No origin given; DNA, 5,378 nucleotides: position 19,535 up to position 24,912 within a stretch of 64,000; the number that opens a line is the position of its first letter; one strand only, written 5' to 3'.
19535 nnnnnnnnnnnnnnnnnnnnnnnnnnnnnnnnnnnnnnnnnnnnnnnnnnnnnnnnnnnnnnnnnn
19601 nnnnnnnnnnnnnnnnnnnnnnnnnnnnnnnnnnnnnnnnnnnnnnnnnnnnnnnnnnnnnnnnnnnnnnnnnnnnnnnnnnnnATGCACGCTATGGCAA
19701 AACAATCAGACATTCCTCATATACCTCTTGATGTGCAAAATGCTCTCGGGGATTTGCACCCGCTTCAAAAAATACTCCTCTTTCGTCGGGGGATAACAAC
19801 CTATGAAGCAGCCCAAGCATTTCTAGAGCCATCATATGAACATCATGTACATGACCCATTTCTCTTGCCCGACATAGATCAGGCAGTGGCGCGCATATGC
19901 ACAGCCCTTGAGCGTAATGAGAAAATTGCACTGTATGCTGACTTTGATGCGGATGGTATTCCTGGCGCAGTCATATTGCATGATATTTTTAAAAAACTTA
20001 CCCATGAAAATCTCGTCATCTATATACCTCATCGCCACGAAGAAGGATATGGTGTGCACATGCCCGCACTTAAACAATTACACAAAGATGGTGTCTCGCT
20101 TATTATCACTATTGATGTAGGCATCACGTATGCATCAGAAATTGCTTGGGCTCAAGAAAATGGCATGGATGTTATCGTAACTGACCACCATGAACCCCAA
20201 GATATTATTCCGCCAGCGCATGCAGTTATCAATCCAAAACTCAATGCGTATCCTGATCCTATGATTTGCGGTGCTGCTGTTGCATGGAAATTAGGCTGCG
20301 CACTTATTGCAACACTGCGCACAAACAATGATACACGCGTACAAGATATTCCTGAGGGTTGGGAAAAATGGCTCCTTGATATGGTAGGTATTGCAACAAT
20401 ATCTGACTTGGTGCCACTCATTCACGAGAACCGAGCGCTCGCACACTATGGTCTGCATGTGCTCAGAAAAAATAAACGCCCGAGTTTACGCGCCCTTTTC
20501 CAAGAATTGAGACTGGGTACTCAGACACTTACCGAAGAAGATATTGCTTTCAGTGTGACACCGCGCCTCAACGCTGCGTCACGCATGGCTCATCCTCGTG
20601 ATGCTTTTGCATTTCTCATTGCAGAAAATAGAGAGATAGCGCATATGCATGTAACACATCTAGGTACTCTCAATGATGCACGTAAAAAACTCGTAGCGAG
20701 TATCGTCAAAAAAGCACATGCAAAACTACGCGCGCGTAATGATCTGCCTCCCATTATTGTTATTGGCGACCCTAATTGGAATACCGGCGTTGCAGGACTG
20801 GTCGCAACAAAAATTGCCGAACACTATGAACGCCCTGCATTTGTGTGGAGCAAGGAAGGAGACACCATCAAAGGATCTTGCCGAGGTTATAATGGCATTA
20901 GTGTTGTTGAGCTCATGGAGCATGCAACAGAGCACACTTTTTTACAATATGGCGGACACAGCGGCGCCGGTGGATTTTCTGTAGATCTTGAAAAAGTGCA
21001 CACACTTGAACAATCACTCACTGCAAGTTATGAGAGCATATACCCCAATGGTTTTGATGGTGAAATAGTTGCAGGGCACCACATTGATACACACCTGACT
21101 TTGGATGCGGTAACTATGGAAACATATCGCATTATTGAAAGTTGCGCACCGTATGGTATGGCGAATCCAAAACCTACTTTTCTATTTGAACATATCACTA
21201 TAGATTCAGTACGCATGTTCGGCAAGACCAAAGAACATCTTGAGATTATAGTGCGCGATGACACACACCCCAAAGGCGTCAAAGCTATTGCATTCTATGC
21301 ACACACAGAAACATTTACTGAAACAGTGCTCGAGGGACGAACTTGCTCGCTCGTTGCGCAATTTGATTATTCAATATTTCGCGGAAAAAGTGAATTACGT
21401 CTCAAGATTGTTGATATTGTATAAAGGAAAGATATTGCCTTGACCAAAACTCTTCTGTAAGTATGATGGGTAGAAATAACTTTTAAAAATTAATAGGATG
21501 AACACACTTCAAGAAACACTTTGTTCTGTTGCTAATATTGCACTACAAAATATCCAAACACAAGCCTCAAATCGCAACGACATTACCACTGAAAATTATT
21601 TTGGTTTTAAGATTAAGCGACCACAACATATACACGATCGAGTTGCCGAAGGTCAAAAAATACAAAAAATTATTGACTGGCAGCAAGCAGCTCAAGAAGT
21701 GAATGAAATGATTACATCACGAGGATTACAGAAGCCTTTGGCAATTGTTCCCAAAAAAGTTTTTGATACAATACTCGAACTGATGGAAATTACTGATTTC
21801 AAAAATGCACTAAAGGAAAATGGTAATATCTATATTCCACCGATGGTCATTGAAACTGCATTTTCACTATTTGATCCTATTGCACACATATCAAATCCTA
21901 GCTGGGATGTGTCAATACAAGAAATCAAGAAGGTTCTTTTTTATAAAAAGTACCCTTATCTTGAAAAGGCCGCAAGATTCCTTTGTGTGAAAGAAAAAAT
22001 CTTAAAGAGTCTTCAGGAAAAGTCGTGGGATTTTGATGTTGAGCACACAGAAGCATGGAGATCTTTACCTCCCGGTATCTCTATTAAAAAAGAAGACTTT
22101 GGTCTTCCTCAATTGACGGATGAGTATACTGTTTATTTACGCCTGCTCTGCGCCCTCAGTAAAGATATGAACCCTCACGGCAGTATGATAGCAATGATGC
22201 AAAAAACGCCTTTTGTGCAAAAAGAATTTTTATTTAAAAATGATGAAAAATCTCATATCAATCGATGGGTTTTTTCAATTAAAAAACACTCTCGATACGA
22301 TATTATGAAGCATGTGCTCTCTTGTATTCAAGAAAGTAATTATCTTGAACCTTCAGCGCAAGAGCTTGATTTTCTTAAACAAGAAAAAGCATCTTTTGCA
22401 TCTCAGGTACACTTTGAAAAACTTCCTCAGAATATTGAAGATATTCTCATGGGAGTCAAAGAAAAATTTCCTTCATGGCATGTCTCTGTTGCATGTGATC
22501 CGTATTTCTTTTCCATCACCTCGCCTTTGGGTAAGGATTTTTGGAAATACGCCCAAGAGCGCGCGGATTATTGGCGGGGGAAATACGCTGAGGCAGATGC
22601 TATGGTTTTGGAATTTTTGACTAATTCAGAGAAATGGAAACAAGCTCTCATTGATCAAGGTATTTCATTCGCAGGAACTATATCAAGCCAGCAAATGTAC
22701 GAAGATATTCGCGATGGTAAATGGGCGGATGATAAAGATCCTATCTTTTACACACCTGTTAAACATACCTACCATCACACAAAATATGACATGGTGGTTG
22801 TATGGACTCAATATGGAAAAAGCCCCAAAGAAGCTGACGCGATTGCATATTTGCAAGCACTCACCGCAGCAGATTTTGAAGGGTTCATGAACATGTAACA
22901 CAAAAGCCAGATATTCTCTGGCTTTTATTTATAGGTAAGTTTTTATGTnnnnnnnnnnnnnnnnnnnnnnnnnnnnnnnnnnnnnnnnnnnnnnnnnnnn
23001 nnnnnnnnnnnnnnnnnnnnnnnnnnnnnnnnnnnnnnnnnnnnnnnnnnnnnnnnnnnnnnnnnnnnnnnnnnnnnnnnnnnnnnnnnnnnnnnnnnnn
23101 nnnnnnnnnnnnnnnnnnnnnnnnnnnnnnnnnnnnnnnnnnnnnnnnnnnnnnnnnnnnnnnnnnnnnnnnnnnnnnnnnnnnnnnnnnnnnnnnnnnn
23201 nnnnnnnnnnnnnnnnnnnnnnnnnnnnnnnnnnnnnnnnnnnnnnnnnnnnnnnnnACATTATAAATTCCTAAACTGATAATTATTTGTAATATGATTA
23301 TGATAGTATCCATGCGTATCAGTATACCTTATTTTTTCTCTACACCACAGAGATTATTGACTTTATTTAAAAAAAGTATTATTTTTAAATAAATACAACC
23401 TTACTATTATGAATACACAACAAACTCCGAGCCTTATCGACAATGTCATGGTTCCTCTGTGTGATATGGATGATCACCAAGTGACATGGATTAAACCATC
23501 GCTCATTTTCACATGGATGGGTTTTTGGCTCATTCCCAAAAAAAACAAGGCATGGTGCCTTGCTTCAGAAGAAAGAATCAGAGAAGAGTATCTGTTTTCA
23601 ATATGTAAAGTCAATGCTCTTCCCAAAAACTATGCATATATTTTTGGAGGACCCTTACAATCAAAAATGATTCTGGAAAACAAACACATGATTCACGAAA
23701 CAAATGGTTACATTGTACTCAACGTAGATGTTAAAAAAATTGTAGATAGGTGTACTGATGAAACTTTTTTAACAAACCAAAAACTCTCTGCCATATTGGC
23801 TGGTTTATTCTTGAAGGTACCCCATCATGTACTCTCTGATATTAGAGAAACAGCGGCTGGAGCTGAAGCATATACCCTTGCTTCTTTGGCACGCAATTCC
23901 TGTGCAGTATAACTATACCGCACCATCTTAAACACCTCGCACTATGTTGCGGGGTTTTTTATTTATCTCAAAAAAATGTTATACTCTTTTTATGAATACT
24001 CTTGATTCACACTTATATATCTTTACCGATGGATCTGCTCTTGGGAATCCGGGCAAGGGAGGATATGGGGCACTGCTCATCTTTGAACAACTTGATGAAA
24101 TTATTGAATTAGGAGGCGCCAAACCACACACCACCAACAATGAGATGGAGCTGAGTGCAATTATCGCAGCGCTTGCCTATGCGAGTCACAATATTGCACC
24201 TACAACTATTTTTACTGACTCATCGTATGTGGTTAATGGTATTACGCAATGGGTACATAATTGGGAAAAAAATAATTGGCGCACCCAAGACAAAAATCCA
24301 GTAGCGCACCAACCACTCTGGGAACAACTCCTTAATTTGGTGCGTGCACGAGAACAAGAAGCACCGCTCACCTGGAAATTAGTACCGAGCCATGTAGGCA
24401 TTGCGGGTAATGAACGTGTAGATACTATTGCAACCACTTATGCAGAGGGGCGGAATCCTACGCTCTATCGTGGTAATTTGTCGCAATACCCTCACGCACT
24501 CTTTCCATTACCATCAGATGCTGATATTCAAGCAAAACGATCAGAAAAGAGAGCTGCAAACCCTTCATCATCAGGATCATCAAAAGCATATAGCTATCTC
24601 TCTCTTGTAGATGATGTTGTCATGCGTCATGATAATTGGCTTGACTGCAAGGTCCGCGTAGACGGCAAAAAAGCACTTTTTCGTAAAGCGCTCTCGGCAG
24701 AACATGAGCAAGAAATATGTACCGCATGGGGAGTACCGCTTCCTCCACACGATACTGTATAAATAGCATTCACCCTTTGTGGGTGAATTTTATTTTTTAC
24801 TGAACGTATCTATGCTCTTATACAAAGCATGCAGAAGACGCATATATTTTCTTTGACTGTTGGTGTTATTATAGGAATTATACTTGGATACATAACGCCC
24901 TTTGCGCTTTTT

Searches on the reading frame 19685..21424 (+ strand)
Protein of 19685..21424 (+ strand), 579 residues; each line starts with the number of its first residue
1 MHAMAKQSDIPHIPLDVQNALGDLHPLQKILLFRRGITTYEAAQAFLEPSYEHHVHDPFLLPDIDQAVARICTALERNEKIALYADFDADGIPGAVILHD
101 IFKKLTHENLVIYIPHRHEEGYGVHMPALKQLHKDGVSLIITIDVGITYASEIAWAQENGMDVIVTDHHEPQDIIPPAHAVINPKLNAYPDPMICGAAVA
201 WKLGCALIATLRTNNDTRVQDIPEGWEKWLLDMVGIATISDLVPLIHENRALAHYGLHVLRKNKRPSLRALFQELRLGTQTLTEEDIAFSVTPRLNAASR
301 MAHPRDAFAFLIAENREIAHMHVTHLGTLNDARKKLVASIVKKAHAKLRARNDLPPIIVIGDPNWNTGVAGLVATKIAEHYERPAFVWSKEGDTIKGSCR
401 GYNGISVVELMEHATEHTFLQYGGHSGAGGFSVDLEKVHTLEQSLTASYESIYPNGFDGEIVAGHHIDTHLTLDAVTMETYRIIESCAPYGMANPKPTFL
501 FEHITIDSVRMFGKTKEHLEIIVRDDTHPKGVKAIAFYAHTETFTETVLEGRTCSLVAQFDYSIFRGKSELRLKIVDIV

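Call 28: search_protein_families(library=pfam, proteins=[window:19685-21424:+], max_evalue=0.001)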
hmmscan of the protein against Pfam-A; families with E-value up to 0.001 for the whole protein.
window:19685-21424:+ (579 aa): 3 families
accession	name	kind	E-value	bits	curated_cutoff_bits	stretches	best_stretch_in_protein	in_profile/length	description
PF17768.7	RecJ_OB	-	2.6e-21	76.2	27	1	467-577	1-107/107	RecJ OB domain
PF01368.27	DHH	-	2.6e-18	66.9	28.1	1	80-205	1-103/125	DHH family, N-terminal domain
PF02272.25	DHHA1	-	2.7e-09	37.8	25.9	1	358-442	5-93/102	DHHA1 domain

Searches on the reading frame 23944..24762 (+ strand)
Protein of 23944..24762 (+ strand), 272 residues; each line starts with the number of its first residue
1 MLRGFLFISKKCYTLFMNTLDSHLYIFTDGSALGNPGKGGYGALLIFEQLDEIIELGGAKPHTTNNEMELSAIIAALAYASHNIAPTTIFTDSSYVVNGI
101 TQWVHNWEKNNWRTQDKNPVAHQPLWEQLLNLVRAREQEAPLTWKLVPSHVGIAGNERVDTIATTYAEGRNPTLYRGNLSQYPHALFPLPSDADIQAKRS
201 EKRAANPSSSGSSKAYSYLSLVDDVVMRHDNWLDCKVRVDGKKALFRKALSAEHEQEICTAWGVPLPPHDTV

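Call 29: search_protein_families(library=pfam, proteins=[window:23944-24762:+], max_evalue=0.001)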
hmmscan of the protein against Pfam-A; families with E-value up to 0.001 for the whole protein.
window:23944-24762:+ (272 aa): 1 family
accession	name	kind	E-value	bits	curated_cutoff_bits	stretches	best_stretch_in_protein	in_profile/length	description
PF00075.30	RNase_H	-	5.9e-36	124.2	25.8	1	23-166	3-139/141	RNase H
